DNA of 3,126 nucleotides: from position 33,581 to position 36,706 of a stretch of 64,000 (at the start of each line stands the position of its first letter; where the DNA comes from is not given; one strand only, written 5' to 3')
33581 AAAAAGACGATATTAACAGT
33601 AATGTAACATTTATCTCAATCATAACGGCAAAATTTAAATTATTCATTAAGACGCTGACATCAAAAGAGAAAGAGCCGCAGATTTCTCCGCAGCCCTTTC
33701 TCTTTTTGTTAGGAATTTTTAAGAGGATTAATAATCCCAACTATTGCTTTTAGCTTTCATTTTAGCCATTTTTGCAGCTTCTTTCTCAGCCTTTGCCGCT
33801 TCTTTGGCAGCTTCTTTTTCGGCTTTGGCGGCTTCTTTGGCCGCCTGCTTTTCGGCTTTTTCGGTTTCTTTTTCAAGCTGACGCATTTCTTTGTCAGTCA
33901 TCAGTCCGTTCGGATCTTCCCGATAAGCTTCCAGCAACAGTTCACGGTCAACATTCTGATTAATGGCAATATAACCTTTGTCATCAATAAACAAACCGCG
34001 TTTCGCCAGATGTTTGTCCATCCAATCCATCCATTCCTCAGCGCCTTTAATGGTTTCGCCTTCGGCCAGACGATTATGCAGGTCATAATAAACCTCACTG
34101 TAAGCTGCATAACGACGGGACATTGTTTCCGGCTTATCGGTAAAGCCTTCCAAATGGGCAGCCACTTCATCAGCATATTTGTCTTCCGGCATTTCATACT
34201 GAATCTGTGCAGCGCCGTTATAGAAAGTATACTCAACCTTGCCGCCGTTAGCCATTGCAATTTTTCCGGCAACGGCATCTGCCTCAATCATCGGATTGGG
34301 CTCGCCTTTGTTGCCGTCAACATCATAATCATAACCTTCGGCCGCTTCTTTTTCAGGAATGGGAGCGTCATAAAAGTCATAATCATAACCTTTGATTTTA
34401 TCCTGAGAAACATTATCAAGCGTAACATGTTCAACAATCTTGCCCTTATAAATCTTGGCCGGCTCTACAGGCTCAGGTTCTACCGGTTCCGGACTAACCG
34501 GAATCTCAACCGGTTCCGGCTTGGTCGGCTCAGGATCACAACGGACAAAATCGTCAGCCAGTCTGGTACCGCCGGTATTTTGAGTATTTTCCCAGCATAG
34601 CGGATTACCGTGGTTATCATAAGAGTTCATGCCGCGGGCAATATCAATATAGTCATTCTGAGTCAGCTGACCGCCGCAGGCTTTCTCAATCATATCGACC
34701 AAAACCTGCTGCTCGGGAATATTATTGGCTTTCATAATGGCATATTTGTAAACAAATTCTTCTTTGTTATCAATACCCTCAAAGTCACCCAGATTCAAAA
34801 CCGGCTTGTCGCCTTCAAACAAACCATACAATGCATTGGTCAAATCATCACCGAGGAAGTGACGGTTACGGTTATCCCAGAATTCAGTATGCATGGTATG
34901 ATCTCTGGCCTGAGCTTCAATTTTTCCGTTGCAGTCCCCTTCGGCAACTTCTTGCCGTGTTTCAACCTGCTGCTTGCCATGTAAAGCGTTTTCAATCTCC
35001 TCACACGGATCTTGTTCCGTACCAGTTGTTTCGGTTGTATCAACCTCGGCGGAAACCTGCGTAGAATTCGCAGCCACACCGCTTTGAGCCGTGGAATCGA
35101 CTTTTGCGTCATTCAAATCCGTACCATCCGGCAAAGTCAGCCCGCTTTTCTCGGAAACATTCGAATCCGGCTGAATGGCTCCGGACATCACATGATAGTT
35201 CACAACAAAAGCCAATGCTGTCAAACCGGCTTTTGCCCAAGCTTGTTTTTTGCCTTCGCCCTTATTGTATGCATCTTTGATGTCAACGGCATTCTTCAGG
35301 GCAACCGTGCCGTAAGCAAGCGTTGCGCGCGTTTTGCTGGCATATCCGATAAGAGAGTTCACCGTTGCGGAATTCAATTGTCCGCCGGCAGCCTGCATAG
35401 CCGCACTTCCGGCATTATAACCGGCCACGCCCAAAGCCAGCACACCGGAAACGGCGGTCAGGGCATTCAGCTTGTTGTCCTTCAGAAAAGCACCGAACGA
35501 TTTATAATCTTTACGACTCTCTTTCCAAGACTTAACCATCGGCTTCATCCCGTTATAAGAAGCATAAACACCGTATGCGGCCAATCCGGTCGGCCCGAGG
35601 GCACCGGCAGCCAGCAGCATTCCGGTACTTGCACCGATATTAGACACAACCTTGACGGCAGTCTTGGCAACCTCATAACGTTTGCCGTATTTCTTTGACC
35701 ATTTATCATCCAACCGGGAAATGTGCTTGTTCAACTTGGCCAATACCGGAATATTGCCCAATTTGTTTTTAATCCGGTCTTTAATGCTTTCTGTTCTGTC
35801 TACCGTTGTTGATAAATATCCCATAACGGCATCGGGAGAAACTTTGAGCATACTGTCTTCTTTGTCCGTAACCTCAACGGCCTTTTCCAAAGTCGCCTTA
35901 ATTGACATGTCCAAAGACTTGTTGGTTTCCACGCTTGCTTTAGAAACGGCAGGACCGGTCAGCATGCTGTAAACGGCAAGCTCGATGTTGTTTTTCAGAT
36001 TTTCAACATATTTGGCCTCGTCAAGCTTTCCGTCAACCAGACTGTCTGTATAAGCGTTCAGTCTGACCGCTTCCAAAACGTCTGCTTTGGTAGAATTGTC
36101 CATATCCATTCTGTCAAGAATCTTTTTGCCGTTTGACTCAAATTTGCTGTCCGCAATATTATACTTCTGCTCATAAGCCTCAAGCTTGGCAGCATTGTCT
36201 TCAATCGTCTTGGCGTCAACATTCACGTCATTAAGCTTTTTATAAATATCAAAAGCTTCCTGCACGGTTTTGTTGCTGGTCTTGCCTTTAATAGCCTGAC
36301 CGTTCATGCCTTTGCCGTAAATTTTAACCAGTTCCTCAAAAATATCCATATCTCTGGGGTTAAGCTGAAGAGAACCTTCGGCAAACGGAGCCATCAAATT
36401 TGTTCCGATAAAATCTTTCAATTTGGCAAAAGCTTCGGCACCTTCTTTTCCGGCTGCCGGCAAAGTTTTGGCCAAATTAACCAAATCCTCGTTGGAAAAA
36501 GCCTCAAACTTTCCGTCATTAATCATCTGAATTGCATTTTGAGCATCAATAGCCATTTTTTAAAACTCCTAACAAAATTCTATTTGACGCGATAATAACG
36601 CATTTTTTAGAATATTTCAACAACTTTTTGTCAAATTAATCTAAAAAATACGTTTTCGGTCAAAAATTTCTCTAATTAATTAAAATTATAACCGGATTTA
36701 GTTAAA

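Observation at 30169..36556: Tandem pair of giant paralogous proteins sharing a glycine-zipper double-hairpin membrane core (candidate secreted effector/translocon family)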

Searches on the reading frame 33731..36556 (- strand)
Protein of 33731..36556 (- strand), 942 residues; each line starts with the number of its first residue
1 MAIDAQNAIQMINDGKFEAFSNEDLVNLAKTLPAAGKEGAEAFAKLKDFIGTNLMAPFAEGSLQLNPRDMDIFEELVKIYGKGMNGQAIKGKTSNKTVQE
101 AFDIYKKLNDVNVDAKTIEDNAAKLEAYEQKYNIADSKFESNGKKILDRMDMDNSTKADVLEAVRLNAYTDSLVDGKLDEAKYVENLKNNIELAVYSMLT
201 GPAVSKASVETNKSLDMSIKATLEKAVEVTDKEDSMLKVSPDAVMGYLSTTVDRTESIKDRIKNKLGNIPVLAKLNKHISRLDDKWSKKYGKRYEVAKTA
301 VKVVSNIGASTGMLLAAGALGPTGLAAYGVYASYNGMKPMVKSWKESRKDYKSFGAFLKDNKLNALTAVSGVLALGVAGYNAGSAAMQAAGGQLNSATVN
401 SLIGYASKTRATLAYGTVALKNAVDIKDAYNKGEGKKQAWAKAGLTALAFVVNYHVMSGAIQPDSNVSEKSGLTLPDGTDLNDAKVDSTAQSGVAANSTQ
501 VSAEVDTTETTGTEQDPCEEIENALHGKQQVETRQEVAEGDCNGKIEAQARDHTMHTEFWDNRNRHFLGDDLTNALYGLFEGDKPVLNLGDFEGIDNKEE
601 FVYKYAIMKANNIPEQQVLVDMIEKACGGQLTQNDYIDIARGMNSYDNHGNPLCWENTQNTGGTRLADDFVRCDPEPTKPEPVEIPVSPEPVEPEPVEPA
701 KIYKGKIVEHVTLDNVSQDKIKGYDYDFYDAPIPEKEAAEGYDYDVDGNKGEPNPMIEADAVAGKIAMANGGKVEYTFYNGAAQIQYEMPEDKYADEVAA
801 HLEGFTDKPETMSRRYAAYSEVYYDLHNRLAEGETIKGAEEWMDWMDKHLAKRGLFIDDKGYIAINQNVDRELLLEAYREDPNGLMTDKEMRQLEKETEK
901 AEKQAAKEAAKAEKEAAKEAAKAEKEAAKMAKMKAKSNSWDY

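Call 4: search_protein_families(library=pfam, proteins=[window:33731-36556:-], max_evalue=1)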
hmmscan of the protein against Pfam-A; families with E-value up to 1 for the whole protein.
window:33731-36556:- (942 aa): 1 family
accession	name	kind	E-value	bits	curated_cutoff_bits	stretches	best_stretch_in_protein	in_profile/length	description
PF12983.12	DUF3867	-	0.27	11.8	27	1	89-194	9-108/185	Protein of unknown function (DUF3867)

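Call 5: search_protein_families(library=ncbifam, proteins=[window:33731-36556:-], max_evalue=1)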
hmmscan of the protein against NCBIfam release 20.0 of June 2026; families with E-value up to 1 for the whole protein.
window:33731-36556:- (942 aa): 0 families

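Call 10: find_homologous_proteins(query=window:33731-36556:-)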
Query window:33731-36556:- (942 aa): 19 proteins with E <= 0.001 among 8000 candidates.
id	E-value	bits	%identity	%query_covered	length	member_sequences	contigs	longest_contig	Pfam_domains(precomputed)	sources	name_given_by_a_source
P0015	0.0e+0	2003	95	100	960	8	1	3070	-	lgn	-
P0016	0.0e+0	1848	86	100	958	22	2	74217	-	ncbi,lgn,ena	-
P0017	0.0e+0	1800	85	100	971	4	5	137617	-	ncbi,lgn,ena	-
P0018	0.0e+0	1336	81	76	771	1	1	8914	-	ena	-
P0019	0.0e+0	1324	62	100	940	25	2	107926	-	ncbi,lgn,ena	-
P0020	0.0e+0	1314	62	100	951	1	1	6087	-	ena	-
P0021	0.0e+0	1311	62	100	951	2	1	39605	-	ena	-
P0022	0.0e+0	1309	63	100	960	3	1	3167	-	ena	-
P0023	0.0e+0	1288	62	100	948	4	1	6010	-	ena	-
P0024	0.0e+0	1274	62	95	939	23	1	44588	-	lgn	-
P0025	0.0e+0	1246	61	95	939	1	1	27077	-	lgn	-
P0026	0.0e+0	1245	61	95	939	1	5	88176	-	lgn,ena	-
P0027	0.0e+0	1244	61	95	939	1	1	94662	-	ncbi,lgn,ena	-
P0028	0.0e+0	1243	61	95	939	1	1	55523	-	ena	-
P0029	0.0e+0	1242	61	95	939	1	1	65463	-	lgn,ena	-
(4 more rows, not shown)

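Call 23: search_protein_families(library=phrogs, proteins=[window:33731-36556:-], max_evalue=1)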
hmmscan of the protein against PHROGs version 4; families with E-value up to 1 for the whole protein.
window:33731-36556:- (942 aa): 0 families

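Call 24: search_protein_families(library=padloc, proteins=[window:33731-36556:-], max_evalue=1)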
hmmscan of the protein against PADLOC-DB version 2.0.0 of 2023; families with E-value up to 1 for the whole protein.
window:33731-36556:- (942 aa): 0 families

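Call 39: predict_structure(alignment_id=A4)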
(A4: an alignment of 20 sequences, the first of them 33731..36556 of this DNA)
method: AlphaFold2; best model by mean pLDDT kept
length: 942 residues; sequences in the alignment: 20
mean_pLDDT: 54.5   pTM: 0.33
mean pLDDT of the five models: 54.5, 54.2, 53.0, 49.4, 47.8
residues with pLDDT >= 90: 8; 70-90: 342; 50-70: 140; < 50: 452
segments of 3 or more residues with pLDDT < 50: 1-3, 200-217, 303-341, 353-568, 582-585, 592-599, 610-615, 628-699, 713-758, 919-942
pLDDT, mean of each block of 10 residues (from residue 1): 59 74 77 81 85 76 52 82 81 72 60 76 86 76 82 87 87 79 83 68 31 43 69 69 70 71 70 84 89 65 43 36 37 38 47 41 33 30 28 29 24 27 35 34 31 25 23 30 27 24 25 31 30 34 34 33 44 53 49 44 52 50 52 37 30 26 24 28 34 37 77 38 28 30 28 35 81 83 83 82 83 88 86 76 83 80 78 80 73 74 68 53 43 32 27
secondary structure, 60 per line:
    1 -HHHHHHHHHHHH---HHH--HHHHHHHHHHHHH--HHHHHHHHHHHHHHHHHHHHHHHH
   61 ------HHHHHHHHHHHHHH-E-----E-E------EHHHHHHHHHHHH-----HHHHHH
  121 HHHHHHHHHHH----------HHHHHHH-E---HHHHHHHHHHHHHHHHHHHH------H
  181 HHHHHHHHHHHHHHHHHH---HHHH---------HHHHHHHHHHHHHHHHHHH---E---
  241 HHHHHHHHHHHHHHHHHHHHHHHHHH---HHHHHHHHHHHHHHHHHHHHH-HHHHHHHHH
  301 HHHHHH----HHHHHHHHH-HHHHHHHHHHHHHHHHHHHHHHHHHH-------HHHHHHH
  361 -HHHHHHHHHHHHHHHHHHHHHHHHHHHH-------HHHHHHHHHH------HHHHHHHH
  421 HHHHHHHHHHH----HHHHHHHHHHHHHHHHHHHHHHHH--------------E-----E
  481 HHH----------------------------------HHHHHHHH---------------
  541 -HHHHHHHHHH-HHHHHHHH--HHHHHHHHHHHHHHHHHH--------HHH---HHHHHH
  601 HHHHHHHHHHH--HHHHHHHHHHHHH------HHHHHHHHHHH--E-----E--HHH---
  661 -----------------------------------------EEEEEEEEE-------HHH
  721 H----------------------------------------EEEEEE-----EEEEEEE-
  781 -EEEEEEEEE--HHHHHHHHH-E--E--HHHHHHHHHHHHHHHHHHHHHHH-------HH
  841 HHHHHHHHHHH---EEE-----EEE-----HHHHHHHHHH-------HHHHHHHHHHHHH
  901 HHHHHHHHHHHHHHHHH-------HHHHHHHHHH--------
elements in order (helices of 4 or more, strands of 3 or more residues): H2-13 H22-34 H37-60 H67-80 H98-109 H115-131 H142-148 H154-173 H180-198 H202-205 H215-233 H241-266 H270-290 H292-306 H311-319 H321-346 H354-360 H362-389 H397-406 H413-431 H436-459 H518-525 H542-551 H553-560 H563-580 H595-611 H614-626 H633-643 E702-710 H718-721 E762-767 E773-779 E782-790 H793-801 H809-831 H839-851 E855-857 E863-865 H871-880 H888-917 H925-934
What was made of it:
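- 35663..36109 (-): B residues 150-298: amphipathic helical half of the shared core. AF2 pLDDT about 70-89 (call 39).
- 34538..35005 (-): B residues 518-673: domain holding all five Cys of B. It is the most conserved part of B (82.5% mean identity). AF2 confidence is low, so the fold is unknown (call 39).
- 33812..34279 (-): B residues 760-915: confidently modelled alpha/beta C-terminal domain, followed by a KEAAKAE repeat tail (residues 896-930). AF2 pLDDT about 80 (call 39).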

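Call 44: fold_search(model_id=the predicted structure, library=pdb)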
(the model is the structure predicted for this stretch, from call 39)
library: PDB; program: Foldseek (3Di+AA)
matches with E <= 10: 286; with E <= 0.001: 0
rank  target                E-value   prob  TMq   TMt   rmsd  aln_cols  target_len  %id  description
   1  8uxf_A                1.3e-01  0.10  0.05  0.03  35.1       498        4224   11  Structure of PKA phosphorylated human RyR2-R420W in the primed state (released 2023-11-22)
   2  6oh3                  5.0e-01  0.07  0.06  0.12  24.1       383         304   11  X-ray crystal structure of the mouse CMP-sialic acid transporter in complex with CMP-sialic acid, by lipidic cubic phase (released 2019-04-24)
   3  7ue2_A                8.1e-01  0.09  0.08  0.16  23.1       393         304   11  Crystal structure of designed helical repeat protein RPB_PLP3_R6 bound to PLPx6 peptide (released 2023-03-29)
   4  4or2_A                9.7e-01  0.04  0.07  0.11  21.9       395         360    9  Human class C G protein-coupled metabotropic glutamate receptor 1 in complex with a negative allosteric modulator (released 2014-03-19)
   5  6z1p_Aw               1.3e+00  0.10  0.04  0.09  24.2       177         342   17  Structure of the mitochondrial ribosome from Tetrahymena thermophila (released 2020-06-24)
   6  3qs6                  1.4e+00  0.03  0.05  0.08  24.3       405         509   12  Crystal structure of LeuT mutant F259V,I359Q bound to sodium and L-tryptophan (released 2011-10-12)
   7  4w8p_A                1.6e+00  0.05  0.06  0.14  24.9       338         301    9  Crystal structure of RIAM TBS1 in complex with talin R7R8 domains (released 2014-12-03)
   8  5nfx                  2.0e+00  0.06  0.03  0.09  12.9        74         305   11  Deinococcus radiodurans BphP PAS-GAF Y263F mutant (released 2018-04-18)
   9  4zrr                  2.1e+00  0.08  0.03  0.08  12.9        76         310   10  Crystal Structure of Monomeric Bacteriophytochrome mutant D207L Y263F at 1.5 A resolution Using a home source. (released 2016-01-20)
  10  8zfs_B                2.2e+00  0.11  0.09  0.22  13.5       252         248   14  Crystal Structure of Human PPARgamma Ligand Binding Domain in Complex with T0070907 and MRL24 (released 2024-08-07)
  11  4ijg                  2.2e+00  0.08  0.03  0.08  12.8        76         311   12  Crystal structure of monomeric bacteriophytochrome (released 2013-12-25)
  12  3ry9_B                2.2e+00  0.06  0.07  0.16  18.0       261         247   10  Crystal Structure of the Resurrected Ancestral Glucocorticoid Receptor 1 in complex with DOC (released 2011-06-29)
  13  7z9e                  2.2e+00  0.06  0.03  0.09  12.7        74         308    9  Deinococcus radiodurans BphP PAS-GAF H260A/Y263F mutant (released 2022-08-10)
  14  6t3l_A                2.2e+00  0.06  0.03  0.08  12.8        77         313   13  PAS-GAF fragment from Deinococcus radiodurans phytochrome in dark state (released 2020-04-08)
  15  2o9b                  2.3e+00  0.05  0.03  0.08  12.7        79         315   10  Crystal Structure of Bacteriophytochrome chromophore binding domain (released 2007-03-06)
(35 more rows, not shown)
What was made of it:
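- Tried and rejected: Foldseek against the PDB with the full-length B model gave nothing (call 44).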
